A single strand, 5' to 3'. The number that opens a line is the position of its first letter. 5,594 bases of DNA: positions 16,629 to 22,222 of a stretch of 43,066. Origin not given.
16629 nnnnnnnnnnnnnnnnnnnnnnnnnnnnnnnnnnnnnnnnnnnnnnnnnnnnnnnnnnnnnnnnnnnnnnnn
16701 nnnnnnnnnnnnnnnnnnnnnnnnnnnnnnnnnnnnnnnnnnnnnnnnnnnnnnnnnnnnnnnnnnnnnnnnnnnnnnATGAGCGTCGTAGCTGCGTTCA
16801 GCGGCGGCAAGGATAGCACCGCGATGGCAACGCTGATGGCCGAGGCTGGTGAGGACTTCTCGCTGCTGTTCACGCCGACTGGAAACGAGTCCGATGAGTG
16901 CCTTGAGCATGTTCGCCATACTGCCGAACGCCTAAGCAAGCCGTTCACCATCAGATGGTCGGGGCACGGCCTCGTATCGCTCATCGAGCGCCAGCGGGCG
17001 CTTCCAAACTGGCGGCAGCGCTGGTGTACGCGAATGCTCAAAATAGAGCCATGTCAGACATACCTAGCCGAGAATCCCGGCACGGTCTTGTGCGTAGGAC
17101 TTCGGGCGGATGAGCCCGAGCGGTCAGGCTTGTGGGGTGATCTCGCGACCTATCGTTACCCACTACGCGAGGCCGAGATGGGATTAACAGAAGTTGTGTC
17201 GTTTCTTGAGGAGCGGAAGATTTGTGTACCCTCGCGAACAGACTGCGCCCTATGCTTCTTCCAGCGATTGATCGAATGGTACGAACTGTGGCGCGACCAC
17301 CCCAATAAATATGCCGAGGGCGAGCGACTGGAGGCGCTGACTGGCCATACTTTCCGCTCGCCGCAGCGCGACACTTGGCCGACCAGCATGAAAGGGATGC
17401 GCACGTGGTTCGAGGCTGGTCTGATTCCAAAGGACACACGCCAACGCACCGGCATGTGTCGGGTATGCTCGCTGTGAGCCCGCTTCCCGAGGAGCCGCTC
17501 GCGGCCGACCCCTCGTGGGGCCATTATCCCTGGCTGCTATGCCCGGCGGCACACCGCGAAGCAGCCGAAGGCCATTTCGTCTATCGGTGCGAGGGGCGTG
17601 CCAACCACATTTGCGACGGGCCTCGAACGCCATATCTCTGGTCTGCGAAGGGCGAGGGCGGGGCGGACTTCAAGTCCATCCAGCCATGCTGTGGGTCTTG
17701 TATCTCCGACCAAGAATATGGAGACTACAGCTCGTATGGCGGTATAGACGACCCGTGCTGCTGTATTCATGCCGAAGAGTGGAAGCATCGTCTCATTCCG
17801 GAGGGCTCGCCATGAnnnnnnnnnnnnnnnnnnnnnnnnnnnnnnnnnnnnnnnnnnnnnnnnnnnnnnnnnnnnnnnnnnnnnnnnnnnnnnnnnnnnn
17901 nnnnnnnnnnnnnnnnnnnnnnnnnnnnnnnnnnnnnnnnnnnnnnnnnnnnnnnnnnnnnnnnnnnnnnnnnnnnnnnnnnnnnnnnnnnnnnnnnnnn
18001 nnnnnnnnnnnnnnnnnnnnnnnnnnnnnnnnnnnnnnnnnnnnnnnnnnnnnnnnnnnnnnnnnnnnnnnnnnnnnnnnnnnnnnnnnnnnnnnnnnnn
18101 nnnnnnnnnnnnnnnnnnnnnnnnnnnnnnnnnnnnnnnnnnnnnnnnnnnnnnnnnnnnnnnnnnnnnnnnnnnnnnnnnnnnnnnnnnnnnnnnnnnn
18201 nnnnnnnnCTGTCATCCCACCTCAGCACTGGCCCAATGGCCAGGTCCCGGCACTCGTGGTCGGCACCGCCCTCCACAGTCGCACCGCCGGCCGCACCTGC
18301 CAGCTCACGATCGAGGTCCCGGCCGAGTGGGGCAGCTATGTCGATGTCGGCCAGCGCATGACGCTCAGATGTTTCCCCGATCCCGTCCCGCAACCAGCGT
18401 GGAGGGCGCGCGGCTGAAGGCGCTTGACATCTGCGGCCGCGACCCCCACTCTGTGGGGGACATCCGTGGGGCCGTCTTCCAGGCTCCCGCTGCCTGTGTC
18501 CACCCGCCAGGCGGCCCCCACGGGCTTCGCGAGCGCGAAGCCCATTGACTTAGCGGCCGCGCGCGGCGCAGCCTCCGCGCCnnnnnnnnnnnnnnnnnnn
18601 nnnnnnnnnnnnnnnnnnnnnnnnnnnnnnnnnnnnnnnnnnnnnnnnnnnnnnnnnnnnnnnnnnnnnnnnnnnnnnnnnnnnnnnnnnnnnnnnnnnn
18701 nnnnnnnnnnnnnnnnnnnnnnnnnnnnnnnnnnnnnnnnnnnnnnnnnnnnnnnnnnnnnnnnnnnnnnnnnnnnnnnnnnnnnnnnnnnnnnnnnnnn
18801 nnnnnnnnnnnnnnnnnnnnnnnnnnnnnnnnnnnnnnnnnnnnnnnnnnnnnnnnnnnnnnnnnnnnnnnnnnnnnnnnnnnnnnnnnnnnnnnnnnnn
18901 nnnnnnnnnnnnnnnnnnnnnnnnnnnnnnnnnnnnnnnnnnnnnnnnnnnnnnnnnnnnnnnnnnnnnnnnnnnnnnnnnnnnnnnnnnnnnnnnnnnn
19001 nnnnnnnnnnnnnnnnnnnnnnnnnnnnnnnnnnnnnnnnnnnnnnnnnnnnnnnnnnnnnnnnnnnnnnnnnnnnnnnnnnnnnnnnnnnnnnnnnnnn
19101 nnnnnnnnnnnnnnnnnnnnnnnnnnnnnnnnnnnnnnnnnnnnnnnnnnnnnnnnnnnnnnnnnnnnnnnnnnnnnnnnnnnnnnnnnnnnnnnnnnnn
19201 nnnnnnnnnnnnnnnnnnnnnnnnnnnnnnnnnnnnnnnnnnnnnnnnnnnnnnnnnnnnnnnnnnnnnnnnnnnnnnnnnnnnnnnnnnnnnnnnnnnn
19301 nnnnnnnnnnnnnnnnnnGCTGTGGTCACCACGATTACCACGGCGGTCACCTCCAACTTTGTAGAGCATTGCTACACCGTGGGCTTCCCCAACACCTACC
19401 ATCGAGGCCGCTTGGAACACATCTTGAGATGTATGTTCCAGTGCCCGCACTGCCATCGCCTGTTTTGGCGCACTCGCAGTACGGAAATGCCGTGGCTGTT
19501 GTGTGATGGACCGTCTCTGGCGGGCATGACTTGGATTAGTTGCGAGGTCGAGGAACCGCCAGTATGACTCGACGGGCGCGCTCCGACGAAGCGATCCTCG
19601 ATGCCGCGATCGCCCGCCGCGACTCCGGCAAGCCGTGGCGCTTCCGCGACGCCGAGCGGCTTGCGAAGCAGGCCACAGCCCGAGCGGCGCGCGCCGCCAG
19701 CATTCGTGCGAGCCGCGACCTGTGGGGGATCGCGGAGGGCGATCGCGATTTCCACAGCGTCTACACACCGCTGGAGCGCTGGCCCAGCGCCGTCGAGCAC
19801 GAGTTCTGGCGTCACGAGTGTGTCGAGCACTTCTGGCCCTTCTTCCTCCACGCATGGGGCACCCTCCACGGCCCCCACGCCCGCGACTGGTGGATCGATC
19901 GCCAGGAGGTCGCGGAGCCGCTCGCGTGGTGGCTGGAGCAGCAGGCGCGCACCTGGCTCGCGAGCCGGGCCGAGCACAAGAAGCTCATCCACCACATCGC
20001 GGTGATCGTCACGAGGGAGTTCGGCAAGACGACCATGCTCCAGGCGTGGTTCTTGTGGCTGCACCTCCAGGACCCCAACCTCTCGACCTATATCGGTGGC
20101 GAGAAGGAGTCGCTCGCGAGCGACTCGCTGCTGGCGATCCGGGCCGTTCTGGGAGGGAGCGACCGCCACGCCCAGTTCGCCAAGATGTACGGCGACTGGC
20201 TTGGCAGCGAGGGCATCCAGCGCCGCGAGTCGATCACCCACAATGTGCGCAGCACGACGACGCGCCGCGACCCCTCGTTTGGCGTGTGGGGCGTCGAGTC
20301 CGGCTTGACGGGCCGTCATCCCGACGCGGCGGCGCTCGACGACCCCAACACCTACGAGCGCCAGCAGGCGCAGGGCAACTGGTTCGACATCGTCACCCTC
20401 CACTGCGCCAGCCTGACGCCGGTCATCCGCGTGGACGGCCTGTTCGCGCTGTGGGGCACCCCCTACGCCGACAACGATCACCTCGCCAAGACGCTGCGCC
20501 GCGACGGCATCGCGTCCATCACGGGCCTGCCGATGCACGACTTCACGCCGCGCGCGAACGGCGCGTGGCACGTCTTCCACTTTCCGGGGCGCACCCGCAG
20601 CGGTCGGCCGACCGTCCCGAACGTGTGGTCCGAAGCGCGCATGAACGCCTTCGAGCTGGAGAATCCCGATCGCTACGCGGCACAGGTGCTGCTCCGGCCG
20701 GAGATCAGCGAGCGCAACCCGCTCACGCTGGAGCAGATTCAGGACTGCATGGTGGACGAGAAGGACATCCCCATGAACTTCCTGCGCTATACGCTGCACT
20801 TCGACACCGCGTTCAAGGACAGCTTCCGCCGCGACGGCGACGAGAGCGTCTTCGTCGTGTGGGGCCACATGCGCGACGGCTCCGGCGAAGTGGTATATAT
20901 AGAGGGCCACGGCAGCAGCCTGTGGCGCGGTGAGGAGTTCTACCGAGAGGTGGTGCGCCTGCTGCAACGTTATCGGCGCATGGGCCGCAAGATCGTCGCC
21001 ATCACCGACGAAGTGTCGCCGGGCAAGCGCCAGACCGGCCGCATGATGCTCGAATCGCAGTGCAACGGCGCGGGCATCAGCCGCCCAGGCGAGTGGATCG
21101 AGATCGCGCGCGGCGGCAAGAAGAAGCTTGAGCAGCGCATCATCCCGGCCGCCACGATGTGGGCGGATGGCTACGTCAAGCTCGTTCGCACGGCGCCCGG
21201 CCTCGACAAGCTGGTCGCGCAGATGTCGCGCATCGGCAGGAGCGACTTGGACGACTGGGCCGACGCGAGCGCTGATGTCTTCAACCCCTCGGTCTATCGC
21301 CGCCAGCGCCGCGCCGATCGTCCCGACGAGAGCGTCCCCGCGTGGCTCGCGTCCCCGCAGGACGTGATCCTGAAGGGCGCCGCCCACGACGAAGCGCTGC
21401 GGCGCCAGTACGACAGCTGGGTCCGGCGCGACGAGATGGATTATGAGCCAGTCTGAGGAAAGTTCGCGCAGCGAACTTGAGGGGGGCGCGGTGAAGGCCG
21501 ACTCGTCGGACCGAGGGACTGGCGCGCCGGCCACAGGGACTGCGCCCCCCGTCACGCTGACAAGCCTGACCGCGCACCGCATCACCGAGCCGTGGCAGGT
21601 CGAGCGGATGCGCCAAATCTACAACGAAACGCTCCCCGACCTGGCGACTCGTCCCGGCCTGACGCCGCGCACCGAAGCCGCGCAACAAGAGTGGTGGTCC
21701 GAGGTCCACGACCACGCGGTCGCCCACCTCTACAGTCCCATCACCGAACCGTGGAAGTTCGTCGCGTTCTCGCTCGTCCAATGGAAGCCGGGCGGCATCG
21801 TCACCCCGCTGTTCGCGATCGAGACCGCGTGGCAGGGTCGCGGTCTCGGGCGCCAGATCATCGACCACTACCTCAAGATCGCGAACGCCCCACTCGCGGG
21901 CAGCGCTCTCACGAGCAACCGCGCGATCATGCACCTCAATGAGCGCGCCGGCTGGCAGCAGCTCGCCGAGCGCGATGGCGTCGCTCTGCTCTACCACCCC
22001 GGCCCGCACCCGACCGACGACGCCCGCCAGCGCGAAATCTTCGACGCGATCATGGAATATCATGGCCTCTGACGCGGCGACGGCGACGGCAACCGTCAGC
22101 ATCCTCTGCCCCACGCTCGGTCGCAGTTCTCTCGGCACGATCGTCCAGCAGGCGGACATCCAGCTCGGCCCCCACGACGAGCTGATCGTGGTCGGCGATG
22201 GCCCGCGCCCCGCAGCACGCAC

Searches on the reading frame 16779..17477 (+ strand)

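Call 13: search_protein_families(library=pfam, proteins=[window:16779-17477:+], max_evalue=0.01)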
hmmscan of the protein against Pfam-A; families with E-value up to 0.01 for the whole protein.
window:16779-17477:+ (232 aa): 2 families
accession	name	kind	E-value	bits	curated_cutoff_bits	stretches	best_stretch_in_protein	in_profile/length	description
PF01507.26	PAPS_reduct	-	2.6e-13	50.8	22.5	1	3-114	2-114/175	Phosphoadenosine phosphosulfate reductase domain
PF24167.1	DUF7411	-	0.0004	20.5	28.7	1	1-58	1-55/194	Family of unknown function (DUF7411)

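Call 51: search_protein_families(library=phrogs, proteins=[window:16779-17477:+], max_evalue=0.001)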
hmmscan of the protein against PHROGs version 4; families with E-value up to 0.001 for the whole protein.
window:16779-17477:+ (232 aa): 3 families
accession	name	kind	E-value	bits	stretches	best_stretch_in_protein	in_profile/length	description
phrog_424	-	moron, auxiliary metabolic gene and host takeover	2.8e-37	129.8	1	1-231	161-414/460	phosphoadenosine phosphosulfate reductase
phrog_15238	-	unknown function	6.7e-06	27.1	1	1-52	12-64/215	-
phrog_2302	-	moron, auxiliary metabolic gene and host takeover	1.3e-05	25.4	1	3-61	30-65/381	phosphoadenosine phosphosulfate reductase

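Call 98: search_protein_families(library=ncbifam, proteins=[window:16779-17477:+], max_evalue=0.001)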
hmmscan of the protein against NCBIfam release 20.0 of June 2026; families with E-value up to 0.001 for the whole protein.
window:16779-17477:+ (232 aa): 8 families
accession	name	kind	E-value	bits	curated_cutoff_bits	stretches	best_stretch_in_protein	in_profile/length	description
NF010368.0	PRK13795.1-3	equivalog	1.4e-11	43.4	588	1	3-99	250-345/635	hypothetical protein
NF010367.0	PRK13795.1-2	equivalog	9.5e-11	40.8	456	1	3-112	245-355/584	hypothetical protein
NF006351.0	PRK08576.1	equivalog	2.7e-10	39.4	290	1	2-115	236-345/436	hypothetical protein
NF006327.0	PRK08557.1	equivalog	3.3e-09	36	366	1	3-99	184-278/415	hypothetical protein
NF010369.0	PRK13795.1-4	equivalog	1.6e-07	29.9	1086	1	3-108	254-364/633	hypothetical protein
TIGR03183.1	DNA_S_dndC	equivalog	2.1e-05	23.6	290.4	0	65-112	99-150/447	DNA phosphorothioation system sulfurtransferase DndC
NF010366.0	PRK13795.1-1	equivalog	2.7e-05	22.5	745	1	2-95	268-362/667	hypothetical protein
NF005316.0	PRK06850.1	equivalog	3.7e-05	22.7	536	0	66-112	116-166/505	hypothetical protein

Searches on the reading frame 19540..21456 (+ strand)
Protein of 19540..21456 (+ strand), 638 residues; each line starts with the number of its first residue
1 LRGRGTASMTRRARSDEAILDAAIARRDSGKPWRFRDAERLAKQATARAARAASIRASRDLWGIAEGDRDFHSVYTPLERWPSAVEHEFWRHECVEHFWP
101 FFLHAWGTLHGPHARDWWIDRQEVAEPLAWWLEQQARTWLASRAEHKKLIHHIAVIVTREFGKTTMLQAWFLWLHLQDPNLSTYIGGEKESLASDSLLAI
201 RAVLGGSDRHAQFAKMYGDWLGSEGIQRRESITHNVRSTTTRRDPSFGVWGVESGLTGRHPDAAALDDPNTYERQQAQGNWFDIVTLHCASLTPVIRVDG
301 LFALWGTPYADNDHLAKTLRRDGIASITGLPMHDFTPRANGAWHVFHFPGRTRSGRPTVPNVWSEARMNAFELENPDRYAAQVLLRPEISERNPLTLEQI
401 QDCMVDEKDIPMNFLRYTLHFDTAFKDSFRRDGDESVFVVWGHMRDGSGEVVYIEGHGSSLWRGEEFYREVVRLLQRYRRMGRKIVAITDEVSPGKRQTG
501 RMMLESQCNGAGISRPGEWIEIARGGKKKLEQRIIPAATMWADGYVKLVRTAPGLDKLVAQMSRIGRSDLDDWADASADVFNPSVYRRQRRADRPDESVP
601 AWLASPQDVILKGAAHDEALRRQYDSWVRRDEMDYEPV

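Call 13: search_protein_families(library=pfam, proteins=[window:19540-21456:+], max_evalue=0.01)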
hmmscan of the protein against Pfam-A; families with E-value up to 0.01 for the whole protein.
window:19540-21456:+ (638 aa): 0 families

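Call 51: search_protein_families(library=phrogs, proteins=[window:19540-21456:+], max_evalue=0.001)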
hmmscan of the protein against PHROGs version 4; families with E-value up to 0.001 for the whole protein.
window:19540-21456:+ (638 aa): 3 families
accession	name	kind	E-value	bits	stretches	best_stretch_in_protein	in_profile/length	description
phrog_38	-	head and packaging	1.1e-37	131.1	1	38-605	234-721/760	terminase large subunit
phrog_2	-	head and packaging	5.2e-05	23.2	1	334-630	399-619/807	terminase large subunit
phrog_979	-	head and packaging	0.00077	19.2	0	416-587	435-602/642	terminase large subunit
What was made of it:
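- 19540..21456 (+): Large terminase, the left border of the variable sugar island. PHROG 38 E 1e-37 (call 51).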

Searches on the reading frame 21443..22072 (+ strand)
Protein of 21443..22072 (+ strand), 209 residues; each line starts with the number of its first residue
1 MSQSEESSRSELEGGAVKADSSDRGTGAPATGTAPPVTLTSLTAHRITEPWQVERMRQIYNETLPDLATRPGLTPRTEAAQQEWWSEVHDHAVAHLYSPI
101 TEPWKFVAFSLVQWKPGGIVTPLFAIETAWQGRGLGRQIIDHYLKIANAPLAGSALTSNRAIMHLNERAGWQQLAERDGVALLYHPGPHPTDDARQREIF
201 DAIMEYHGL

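Call 13: search_protein_families(library=pfam, proteins=[window:21443-22072:+], max_evalue=0.01)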
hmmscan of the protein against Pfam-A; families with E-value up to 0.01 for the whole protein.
window:21443-22072:+ (209 aa): 0 families

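Call 51: search_protein_families(library=phrogs, proteins=[window:21443-22072:+], max_evalue=0.001)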
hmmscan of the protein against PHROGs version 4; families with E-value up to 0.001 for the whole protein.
window:21443-22072:+ (209 aa): 0 families

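Call 64: search_solved_structures(query=window:21443-22072:+, max_evalue=10)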
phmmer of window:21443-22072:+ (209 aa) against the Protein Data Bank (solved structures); distinct sequences matched with E-value up to 10: 6.
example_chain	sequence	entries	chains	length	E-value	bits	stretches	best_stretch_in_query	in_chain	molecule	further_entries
9eu2_A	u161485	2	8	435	0.29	14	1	104-193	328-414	Alpha-L-fucosidase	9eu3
1vhs_A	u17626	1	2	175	0.32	13.9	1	46-148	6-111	similar to phosphinothricin acetyltransferase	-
3avo_A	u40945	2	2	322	0.35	13.8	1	92-140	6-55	Pantothenate kinase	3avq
5isv_A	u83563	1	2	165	0.41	13.5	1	91-177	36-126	Ribosomal-protein-alanine acetyltransferase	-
4bfs_A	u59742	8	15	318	0.64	12.9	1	94-140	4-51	PANTOTHENATE KINASE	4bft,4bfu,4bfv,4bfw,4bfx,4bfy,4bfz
8eew_A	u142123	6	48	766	1.8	11.4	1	52-131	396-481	Dynamin-like 120 kDa protein, form S1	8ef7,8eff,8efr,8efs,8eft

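Call 74: find_homologous_proteins(query=window:21443-22072:+, max_evalue=0.001)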
Query window:21443-22072:+ (209 aa): 6 proteins with E <= 0.001 among 266 candidates.
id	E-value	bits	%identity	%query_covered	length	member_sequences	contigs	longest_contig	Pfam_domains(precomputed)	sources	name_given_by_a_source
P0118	7.3e-138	475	100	100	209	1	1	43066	-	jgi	-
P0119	7.7e-64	233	63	81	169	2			-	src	-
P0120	2.1e-63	232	63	83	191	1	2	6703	-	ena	-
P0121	5.3e-58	214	57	80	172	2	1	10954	-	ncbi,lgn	-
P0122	3.8e-46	175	54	81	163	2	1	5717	-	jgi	jgi:GNAT superfamily N-acetyltransferase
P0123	3.2e-44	169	48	81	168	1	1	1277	-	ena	-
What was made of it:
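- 21491..22072 (+): GNAT-fold acetyltransferase, the first gene of the accessory sugar island. The start is inferred; the longest ORF starts at 21443. One homologue is named GNAT by JGI (call 74).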

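Call 76: search_solved_structures(query=A6, max_evalue=1)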
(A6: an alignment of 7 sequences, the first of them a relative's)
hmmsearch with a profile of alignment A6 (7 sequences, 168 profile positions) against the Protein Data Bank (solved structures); distinct sequences matched with E-value up to 1: 12.
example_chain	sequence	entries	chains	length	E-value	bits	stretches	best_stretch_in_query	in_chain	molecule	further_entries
5isv_A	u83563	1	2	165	0.00039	23.2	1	24-135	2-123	Ribosomal-protein-alanine acetyltransferase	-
2cnm_A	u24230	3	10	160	0.0036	20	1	24-134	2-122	MODIFICATION OF 30S RIBOSOMAL SUBUNIT PROTEIN S18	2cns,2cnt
9mto_A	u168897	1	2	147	0.0037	20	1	61-135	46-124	[Ribosomal protein bS18]-alanine N-acetyltransferase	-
1y9k_A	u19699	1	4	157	0.055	16.2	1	57-110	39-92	IAA acetyltransferase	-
2kcw_A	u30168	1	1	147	0.19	14.5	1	55-139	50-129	Uncharacterized acetyltransferase yjaB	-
6wqb_A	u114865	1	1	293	0.26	14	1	68-136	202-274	N-terminal acetyltransferase, GNAT family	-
6wqc_A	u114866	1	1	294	0.26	14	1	68-136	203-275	N-terminal acetyltransferase, GNAT family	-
2bei_A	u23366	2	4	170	0.37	13.5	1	72-141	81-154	Diamine acetyltransferase 2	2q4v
29uq_AAA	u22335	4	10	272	0.45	13.2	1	77-136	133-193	Histone acetyltransferase KAT6A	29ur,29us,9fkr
2rc4_A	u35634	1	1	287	0.49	13.1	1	78-136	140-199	Histone acetyltransferase MYST3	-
2ozu_A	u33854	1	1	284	0.49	13.1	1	78-136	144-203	Histone acetyltransferase MYST3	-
8dd5_A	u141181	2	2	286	0.49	13.1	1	78-136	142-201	Histone acetyltransferase KAT6A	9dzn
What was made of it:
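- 21491..22072 (+): A profile of 7 homologues hits RimI at E 4e-4, and all 12 PDB hits are GNAT (call 76).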

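Call 98: search_protein_families(library=ncbifam, proteins=[window:21491-22072:+], max_evalue=0.001)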
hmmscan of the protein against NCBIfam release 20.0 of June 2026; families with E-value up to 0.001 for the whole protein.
window:21491-22072:+ (193 aa): 0 families
